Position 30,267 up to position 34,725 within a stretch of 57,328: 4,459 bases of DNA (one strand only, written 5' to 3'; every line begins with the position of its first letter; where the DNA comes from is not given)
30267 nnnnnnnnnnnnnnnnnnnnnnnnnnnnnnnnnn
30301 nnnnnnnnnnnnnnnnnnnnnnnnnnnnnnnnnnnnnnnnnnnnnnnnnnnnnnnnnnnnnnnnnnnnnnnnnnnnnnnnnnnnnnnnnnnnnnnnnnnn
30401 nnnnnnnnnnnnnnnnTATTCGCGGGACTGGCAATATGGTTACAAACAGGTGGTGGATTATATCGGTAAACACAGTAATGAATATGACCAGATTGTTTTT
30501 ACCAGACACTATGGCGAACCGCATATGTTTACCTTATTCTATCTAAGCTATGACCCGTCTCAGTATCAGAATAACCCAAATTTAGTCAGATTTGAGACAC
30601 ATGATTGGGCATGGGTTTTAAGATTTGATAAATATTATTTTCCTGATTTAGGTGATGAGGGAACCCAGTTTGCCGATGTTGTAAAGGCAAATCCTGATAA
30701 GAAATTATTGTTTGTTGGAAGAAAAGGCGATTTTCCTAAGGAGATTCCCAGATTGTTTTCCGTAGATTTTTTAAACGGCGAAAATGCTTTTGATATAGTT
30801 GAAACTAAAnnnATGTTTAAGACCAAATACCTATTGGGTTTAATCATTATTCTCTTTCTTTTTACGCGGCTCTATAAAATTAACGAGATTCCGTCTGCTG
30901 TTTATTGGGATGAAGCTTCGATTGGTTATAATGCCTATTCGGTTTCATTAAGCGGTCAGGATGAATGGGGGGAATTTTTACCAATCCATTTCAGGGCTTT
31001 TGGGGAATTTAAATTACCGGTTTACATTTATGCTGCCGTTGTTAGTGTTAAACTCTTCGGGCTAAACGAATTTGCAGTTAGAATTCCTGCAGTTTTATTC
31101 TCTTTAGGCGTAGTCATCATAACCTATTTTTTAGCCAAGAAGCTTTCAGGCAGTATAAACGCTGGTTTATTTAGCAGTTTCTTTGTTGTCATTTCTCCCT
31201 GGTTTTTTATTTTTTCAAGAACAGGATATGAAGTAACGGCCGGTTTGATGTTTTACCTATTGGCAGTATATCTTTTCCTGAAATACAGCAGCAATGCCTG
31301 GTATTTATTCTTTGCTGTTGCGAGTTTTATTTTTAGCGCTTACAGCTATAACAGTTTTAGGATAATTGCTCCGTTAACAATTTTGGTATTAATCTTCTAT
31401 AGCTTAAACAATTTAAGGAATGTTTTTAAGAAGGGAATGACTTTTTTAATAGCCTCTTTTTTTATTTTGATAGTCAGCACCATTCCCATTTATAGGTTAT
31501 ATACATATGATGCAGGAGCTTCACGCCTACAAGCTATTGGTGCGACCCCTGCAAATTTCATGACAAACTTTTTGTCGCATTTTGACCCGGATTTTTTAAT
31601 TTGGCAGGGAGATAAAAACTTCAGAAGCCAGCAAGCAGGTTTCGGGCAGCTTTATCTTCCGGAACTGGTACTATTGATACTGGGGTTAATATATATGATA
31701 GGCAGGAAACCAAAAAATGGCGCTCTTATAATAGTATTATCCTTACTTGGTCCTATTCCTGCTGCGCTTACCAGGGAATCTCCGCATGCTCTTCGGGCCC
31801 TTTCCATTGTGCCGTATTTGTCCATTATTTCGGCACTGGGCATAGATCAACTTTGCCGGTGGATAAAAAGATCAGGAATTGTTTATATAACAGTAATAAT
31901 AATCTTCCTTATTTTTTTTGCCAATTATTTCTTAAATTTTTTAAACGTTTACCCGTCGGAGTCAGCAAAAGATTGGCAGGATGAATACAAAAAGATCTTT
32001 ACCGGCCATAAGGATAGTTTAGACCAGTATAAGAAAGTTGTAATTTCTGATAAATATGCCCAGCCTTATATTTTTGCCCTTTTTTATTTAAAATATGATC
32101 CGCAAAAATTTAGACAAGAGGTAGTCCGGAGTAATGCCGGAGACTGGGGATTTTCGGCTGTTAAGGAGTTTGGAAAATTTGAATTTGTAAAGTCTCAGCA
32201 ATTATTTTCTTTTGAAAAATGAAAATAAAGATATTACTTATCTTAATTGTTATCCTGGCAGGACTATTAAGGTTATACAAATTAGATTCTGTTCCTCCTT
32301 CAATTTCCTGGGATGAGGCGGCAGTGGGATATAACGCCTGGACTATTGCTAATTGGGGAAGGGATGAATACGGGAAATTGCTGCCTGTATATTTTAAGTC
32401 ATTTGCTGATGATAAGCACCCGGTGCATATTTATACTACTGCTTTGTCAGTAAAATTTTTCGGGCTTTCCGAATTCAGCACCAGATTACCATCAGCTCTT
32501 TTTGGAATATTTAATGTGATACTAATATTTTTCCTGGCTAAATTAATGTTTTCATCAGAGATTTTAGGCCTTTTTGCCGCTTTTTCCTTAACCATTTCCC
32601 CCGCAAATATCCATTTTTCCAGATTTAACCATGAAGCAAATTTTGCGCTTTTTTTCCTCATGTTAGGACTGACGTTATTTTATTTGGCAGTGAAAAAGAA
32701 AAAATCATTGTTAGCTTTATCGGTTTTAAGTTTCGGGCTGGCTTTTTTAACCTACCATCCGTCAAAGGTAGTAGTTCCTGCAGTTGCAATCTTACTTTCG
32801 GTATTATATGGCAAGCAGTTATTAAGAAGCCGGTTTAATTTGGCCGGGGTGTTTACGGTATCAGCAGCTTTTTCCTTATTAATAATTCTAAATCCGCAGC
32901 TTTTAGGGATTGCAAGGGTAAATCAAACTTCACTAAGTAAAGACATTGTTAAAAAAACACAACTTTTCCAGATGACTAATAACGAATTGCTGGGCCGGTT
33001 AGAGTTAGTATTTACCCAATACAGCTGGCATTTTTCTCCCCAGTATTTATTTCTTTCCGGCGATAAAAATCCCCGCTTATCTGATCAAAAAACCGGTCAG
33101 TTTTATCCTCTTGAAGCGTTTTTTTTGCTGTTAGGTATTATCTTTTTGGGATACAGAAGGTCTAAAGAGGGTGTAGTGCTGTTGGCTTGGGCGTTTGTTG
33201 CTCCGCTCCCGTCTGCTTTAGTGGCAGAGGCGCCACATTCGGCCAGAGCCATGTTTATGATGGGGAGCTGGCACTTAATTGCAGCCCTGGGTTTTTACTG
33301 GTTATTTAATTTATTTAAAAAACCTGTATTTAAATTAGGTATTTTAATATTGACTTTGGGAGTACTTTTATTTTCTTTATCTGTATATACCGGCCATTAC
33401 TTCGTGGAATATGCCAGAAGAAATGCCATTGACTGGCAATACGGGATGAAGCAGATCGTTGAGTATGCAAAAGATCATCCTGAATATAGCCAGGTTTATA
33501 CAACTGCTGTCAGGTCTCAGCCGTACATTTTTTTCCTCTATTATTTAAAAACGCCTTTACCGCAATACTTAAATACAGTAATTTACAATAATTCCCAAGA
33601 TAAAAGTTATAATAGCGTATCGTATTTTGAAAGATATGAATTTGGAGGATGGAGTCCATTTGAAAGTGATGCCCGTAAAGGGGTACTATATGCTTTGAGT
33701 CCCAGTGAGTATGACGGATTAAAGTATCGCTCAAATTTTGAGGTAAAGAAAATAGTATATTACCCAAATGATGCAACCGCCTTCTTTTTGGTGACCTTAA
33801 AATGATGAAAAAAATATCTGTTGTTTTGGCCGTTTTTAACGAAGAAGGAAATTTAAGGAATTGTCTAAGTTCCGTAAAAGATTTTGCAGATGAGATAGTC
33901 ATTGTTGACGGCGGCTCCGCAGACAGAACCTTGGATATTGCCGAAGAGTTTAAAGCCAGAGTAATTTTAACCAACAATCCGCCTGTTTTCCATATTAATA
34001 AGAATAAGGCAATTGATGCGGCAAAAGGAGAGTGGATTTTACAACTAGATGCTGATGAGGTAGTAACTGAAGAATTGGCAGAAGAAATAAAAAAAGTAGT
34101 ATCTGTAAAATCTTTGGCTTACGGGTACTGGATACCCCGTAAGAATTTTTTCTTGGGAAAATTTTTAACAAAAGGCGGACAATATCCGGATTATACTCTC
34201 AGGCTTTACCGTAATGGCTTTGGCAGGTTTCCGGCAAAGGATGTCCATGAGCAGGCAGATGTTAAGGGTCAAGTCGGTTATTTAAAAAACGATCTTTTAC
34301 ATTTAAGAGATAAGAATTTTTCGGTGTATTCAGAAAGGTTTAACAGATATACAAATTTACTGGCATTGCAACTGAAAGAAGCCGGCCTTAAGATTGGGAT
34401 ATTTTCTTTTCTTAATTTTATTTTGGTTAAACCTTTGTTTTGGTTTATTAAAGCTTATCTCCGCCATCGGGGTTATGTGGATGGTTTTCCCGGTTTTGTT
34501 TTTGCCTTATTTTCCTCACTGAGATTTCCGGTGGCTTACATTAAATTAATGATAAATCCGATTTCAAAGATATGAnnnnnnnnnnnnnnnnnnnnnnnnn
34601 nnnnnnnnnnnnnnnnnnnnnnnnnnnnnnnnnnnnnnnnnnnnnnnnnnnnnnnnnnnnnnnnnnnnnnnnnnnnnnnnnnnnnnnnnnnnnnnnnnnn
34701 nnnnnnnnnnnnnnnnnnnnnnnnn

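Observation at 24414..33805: Six-gene head-to-tail array of divergent PMT_2-like paralogues (plus an outlier at 16387-18024)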

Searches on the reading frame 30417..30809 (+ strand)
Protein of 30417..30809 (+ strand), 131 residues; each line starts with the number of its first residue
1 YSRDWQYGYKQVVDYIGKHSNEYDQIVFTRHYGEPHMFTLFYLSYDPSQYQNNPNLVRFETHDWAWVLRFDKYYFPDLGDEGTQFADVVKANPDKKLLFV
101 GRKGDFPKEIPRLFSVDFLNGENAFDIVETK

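Call 69: predict_structure(alignment_id=A4)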
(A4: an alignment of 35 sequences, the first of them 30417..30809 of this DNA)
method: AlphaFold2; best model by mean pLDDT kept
length: 131 residues; sequences in the alignment: 35
mean_pLDDT: 90.1   pTM: 0.85
mean pLDDT of the five models: 90.1, 89.7, 87.7, 86.8, 85.8
residues with pLDDT >= 90: 89; 70-90: 39; 50-70: 3; < 50: 0
segments of 3 or more residues with pLDDT < 50: none
pLDDT, mean of each block of 10 residues (from residue 1): 77 93 94 87 92 93 87 88 91 96 91 90 92 82
secondary structure, 60 per line:
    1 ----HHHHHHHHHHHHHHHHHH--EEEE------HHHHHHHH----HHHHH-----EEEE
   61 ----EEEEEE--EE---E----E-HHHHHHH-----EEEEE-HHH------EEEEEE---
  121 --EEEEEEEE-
elements in order: H5-22 E25-28 H35-42 H47-51 E57-60 E65-70 H85-91 E97-101 E112-117 E123-130

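Call 71: fold_search(model_id=the predicted structure, library=pdb)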
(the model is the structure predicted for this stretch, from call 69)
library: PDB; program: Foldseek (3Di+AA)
matches with E <= 10: 299; with E <= 0.001: 0
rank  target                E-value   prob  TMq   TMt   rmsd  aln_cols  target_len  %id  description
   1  9l6j                  4.5e-01  0.13  0.22  0.18   8.2       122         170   11  Structural studies on the conformation changes induced by ligand binding in an Adenine phosphoribosyltransferase (FnAPRT (released 2025-12-24)
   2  4jit_A                6.2e-01  0.20  0.33  0.29   8.4       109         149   12  Crystal Structure of E. coli XGPRT in complex with (S)-3-(Guanin-9-yl)pyrrolidin-N-ylacetylphosphonic acid (released 2014-12-24)
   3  1y0b_D                6.2e-01  0.08  0.20  0.16   8.4       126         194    7  Crystal Structure of Xanthine Phosphoribosyltransferase from Bacillus subtilis. (released 2005-02-22)
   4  5znq_A                6.6e-01  0.10  0.22  0.17   8.3       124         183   12  Crystal structure of APRT from Y. pseudotuberculosis with bound adenine (P21 space group). (released 2019-04-17)
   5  2dy0_A                7.1e-01  0.08  0.21  0.16   8.3       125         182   11  Crystal structure of project JW0458 from Escherichia coli (released 2007-03-04)
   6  4mb6                  7.1e-01  0.06  0.18  0.15   8.7       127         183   10  Crystal structure of adenine phosphoribosyltransferase from Yersinia pseudotuberculosis. (released 2013-09-04)
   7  5y4a_A                7.5e-01  0.10  0.22  0.17   8.4       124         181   12  Cadmium directed assembly of adenine phosphoribosyltransferase from Yersinia pseudotuberculosis. (released 2018-08-08)
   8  5b6h                  7.5e-01  0.05  0.17  0.14   8.8       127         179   10  Crystal structure of an APRT from Yersinia pseudotuberculosis in complex with AMP. (released 2017-05-31)
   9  1ebl_A                8.0e-01  0.23  0.38  0.19   6.2       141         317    8  THE 1.8 A CRYSTAL STRUCTURE AND ACTIVE SITE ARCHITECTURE OF BETA-KETOACYL-[ACYL CARRIER PROTEIN] SYNTHASE III (FABH) F (released 2000-02-11)
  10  1zow_A                8.0e-01  0.21  0.38  0.19   7.4       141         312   10  Crystal Structure of S. aureus FabH, beta-ketoacyl carrier protein synthase III (released 2005-08-09)
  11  4dfe_A                8.5e-01  0.23  0.39  0.19   5.1       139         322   10  Crystal structure of 3-oxoacyl-[acyl-carrier-protein] synthase III from Burkholderia xenovorans (released 2012-02-08)
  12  4nhd_A                8.5e-01  0.21  0.36  0.18   5.3       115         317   15  Crystal structure of beta-ketoacyl-ACP synthase III (FabH) from Vibrio Cholerae in complex with Coenzyme A (released 2013-12-25)
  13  5y07_B                9.1e-01  0.07  0.21  0.17   9.0       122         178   12  Crystal structure of adenine phosphoribosyltransferase from Yersinia pseudotuberculosis with PRPP. (released 2018-08-01)
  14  2dy0_B                9.1e-01  0.06  0.18  0.15   8.6       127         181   12  Crystal structure of project JW0458 from Escherichia coli (released 2007-03-04)
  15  4fym_A                9.7e-01  0.13  0.34  0.23  10.4       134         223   11  Crystal structure of Plasmodium falciparum orotate phosphoribosyltransferase (released 2013-08-07)
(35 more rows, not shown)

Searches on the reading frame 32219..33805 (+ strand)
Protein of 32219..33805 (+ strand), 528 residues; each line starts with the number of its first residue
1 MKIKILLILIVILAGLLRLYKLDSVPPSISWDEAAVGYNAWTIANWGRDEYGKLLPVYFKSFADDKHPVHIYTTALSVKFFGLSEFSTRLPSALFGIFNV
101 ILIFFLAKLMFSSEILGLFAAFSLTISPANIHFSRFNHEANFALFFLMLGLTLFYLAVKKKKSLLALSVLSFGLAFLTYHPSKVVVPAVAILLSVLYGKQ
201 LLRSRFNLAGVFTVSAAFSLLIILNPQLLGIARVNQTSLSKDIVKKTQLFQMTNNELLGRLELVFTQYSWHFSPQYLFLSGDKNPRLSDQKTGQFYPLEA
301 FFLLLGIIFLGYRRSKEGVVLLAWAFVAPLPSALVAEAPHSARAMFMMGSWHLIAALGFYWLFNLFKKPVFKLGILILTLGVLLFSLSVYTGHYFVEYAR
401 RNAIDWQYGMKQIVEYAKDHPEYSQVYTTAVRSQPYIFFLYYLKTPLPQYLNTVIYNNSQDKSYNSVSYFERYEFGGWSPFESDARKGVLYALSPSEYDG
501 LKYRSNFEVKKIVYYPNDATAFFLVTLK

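Call 6: search_protein_families(library=pfam, proteins=[window:32219-33805:+], max_evalue=0.01)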
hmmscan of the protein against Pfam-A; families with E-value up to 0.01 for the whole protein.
window:32219-33805:+ (528 aa): 2 families
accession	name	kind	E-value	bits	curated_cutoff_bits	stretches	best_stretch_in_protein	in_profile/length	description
PF13231.12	PMT_2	-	8.3e-17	62.3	26.1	1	65-219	1-155/160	Dolichyl-phosphate-mannose-protein mannosyltransferase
PF02366.24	PMT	-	1.5e-08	34.9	22.7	1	10-204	3-208/245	Dolichyl-phosphate-mannose-protein mannosyltransferase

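Call 19: search_solved_structures(query=window:32219-33805:+, max_evalue=1, show_alignments=2)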
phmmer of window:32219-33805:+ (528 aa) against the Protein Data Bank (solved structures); distinct sequences matched with E-value up to 1: 1.
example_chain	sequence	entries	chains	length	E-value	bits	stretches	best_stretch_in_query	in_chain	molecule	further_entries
5ezm_A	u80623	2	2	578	0.0021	20.2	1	65-208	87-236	4-amino-4-deoxy-L-arabinose transferase or related glycosyltransferases of PMT family | 4-amino-4-deoxy-L-arabinose (L-Ara4N) transferase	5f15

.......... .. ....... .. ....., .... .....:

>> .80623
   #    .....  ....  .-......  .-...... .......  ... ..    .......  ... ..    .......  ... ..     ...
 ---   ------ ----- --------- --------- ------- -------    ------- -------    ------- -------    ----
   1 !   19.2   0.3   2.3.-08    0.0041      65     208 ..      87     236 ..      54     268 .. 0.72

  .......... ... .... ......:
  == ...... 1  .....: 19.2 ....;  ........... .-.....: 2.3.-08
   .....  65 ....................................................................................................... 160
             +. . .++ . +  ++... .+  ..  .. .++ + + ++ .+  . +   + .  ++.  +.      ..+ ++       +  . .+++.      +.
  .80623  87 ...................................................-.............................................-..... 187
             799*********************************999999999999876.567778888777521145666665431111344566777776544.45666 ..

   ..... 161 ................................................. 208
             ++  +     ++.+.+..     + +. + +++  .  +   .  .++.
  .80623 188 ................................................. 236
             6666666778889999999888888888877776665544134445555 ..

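Call 27: search_protein_families(library=ncbifam, proteins=[window:32219-33805:+], max_evalue=0.00001)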
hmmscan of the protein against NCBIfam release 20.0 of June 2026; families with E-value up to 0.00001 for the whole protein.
window:32219-33805:+ (528 aa): 1 family
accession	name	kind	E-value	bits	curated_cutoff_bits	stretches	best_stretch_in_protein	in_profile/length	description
TIGR03663.1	TIGR03663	subfamily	1.3e-13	50.8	126.25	1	5-178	2-162/435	flippase activity-associated protein Agl23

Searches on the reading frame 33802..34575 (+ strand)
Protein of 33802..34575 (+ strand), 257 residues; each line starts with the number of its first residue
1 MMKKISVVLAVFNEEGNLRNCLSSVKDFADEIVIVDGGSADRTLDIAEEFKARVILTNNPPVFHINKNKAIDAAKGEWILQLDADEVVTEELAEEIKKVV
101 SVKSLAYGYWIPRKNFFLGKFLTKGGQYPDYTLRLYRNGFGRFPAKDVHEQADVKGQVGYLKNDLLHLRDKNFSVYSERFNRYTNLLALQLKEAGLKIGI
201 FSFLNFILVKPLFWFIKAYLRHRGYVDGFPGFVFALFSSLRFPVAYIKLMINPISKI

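Call 8: search_protein_families(library=pfam, proteins=[window:33802-34575:+], max_evalue=0.001)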
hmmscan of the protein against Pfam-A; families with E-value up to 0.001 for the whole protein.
window:33802-34575:+ (257 aa): 3 families
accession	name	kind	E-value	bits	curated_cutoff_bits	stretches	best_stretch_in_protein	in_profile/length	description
PF00535.33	Glycos_transf_2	-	5.3e-21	75.7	23.3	1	6-96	1-99/168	Glycosyl transferase family 2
PF13704.12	Glyco_tranf_2_4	-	0.00015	22.6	27.5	1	13-92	2-88/98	Glycosyl transferase family 2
PF10111.15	Glyco_tranf_2_2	-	0.00084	19.3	27.3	0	6-105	1-111/276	Glycosyltransferase like family 2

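Call 26: search_solved_structures(query=window:33802-34575:+, max_evalue=0.001)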
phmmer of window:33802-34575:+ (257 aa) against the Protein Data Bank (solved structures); distinct sequences matched with E-value up to 0.001: 14.
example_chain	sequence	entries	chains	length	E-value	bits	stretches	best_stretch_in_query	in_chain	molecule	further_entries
22ao_A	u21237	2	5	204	8.7e-18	67.8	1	5-156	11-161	GmaR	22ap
7msp_A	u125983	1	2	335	4.2e-10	42.7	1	7-104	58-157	SPbeta prophage-derived glycosyltransferase SunS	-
7msn_A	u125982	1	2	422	5.8e-10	42.2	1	7-104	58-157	SPbeta prophage-derived glycosyltransferase SunS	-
7msk_A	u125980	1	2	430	8.2e-07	31.9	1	8-99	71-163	Glyco_trans_2-like domain-containing protein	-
9omj_A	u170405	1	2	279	2.5e-06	30.3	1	5-98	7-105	Glycosyltransferase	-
9omm_A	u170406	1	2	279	2.5e-06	30.3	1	5-98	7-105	Glycosyltransferase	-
9omh_A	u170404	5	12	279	2.6e-06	30.3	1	5-98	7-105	Glycosyltransferase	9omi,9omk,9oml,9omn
6p61_A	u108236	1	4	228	5.6e-06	29.1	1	4-101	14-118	Glycosyltransferase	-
2z87_A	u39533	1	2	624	0.00012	24.8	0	5-132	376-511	Chondroitin synthase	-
2z86_A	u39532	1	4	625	0.00012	24.8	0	5-132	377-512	Chondroitin synthase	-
5tze_C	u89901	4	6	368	0.00021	24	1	4-95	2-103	Glycosyl transferase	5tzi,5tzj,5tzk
6h1j_A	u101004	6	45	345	0.00035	23.3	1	2-96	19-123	Probable ss-1,3-N-acetylglucosaminyltransferase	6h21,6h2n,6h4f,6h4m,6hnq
5tz8_A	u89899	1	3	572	0.00046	22.9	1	4-95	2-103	Glycosyl transferase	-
5hea_A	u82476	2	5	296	0.00056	22.6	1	5-97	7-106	Putative glycosyltransferase (GalT1)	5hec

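Call 27: search_protein_families(library=ncbifam, proteins=[window:33802-34575:+], max_evalue=0.00001)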
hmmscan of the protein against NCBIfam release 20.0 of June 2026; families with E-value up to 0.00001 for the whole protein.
window:33802-34575:+ (257 aa): 9 families
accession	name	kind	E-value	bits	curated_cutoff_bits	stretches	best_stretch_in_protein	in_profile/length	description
TIGR04283.1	glyco_like_mftF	equivalog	2.7e-14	53.3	182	1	5-108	1-105/221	TIGR04283 family arsenosugar biosynthesis glycosyltransferase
TIGR04195.1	S_glycosyl_SunS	equivalog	1.7e-12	46.9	350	1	5-102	59-157/421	SunS family peptide S-glycosyltransferase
NF007482.0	PRK10073.1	equivalog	9e-11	41.3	423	1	3-97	6-107/334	glycosyltransferase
NF050050.1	ProtGlycPglI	equivalog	7.4e-08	32.1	500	1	2-99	1-108/306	GalNAc(5)-diNAcBac-PP-undecaprenol beta-1,3-glucosyltransferase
NF047683.1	TeichurnBiosyTuaG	equivalog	1.8e-06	27.8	400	1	3-106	6-117/252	teichuronic acid biosynthesis protein TuaG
NF010496.0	PRK13915.1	equivalog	3.2e-06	26.4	262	1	3-59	31-93/307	glucosyl-3-phosphoglycerate synthase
TIGR03937.1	PgaC_IcaA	equivalog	7.7e-06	25.1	422.3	1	2-91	44-141/407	poly-beta-1,6-N-acetyl-D-glucosamine synthase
NF041875.1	EPS_EpsD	equivalog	8.9e-06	25.3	370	0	5-95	1-99/325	exopolysaccharide biosynthesis glycosyltransferase EpsD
NF041391.1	DPhHxTase_Halo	equivalog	9.4e-06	24.7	375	0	11-89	3-82/213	dolichyl-phosphate hexose transferase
